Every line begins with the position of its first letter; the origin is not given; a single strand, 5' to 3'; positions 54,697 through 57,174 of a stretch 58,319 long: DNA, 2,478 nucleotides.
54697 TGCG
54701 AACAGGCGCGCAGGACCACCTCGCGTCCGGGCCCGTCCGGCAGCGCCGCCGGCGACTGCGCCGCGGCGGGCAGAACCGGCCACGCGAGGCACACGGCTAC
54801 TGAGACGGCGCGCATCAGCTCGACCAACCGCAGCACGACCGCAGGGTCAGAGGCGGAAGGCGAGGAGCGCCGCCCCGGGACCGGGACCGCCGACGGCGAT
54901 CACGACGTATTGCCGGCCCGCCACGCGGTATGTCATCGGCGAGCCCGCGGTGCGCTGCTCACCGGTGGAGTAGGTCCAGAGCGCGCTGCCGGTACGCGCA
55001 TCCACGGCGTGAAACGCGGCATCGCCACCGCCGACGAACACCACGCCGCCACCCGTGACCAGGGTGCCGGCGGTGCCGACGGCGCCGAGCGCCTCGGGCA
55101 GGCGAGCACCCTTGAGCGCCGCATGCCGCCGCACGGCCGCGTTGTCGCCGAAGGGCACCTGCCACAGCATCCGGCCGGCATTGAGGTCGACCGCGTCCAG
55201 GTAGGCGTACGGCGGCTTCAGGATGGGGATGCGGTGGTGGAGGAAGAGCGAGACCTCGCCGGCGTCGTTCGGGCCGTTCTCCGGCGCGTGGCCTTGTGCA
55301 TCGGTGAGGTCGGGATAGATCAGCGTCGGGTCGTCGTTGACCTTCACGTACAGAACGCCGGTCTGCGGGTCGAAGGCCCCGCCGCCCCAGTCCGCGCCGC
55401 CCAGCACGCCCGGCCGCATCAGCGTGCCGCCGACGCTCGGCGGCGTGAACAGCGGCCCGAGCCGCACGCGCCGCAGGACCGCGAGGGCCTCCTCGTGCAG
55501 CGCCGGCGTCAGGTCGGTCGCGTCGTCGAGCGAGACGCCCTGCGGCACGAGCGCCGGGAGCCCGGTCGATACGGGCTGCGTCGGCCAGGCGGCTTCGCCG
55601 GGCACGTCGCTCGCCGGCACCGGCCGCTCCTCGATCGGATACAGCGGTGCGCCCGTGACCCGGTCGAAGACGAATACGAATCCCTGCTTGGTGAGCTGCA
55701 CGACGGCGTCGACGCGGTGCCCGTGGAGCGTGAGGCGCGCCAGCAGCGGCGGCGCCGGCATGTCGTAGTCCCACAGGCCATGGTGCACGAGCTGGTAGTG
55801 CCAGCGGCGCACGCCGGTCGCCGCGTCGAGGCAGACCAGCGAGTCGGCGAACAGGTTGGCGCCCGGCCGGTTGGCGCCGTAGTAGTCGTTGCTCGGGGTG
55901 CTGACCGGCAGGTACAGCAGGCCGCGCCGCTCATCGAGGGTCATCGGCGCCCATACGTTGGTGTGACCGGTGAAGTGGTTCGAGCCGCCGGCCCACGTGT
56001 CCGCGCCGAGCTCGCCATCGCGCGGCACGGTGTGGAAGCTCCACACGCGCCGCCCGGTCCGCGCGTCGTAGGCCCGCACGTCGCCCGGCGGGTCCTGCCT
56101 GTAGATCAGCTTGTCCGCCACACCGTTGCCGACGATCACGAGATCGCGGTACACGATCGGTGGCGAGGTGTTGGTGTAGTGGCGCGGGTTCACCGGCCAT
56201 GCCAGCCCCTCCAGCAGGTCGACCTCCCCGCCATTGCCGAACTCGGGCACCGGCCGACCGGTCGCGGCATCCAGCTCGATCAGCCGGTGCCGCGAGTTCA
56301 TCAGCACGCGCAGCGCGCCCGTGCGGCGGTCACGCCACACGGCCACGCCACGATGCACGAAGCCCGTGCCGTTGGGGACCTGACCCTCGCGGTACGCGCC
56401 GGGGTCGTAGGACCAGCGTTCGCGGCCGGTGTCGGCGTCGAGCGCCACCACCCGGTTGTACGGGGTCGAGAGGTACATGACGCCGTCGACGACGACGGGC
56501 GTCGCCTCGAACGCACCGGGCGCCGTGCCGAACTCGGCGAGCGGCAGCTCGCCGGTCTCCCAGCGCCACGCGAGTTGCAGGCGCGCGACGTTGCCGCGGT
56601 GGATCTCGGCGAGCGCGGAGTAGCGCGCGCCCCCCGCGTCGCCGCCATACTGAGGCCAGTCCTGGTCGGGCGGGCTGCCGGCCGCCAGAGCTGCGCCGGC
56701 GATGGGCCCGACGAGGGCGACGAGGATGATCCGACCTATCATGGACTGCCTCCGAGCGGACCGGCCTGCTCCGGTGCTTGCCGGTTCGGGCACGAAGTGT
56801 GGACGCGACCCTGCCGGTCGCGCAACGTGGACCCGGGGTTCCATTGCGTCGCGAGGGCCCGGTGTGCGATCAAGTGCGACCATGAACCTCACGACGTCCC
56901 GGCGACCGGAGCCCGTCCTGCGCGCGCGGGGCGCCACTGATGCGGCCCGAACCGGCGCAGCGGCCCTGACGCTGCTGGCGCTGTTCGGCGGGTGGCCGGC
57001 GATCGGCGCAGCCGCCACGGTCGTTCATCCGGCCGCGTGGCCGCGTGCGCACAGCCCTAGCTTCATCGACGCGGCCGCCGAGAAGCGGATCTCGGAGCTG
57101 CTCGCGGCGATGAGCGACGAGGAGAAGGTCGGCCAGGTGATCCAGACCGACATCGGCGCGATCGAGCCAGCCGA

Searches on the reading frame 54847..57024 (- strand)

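Call 52: search_protein_families(library=pfam, proteins=[window:54847-57024:-], max_evalue=0.00001)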
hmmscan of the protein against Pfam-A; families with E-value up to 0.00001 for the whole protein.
window:54847-57024:- (725 aa): 2 families
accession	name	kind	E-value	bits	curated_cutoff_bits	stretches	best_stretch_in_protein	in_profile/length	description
PF01011.28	PQQ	-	4.7e-198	660.1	26.7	1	123-707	1-595/595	Glucose/ethanol/alcohol dehydrogenase, beta-propeller domain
PF13360.13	PQQ_2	-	1.2e-19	71.4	27.6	2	609-707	5-77/233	Outer membrane protein assembly factor BamB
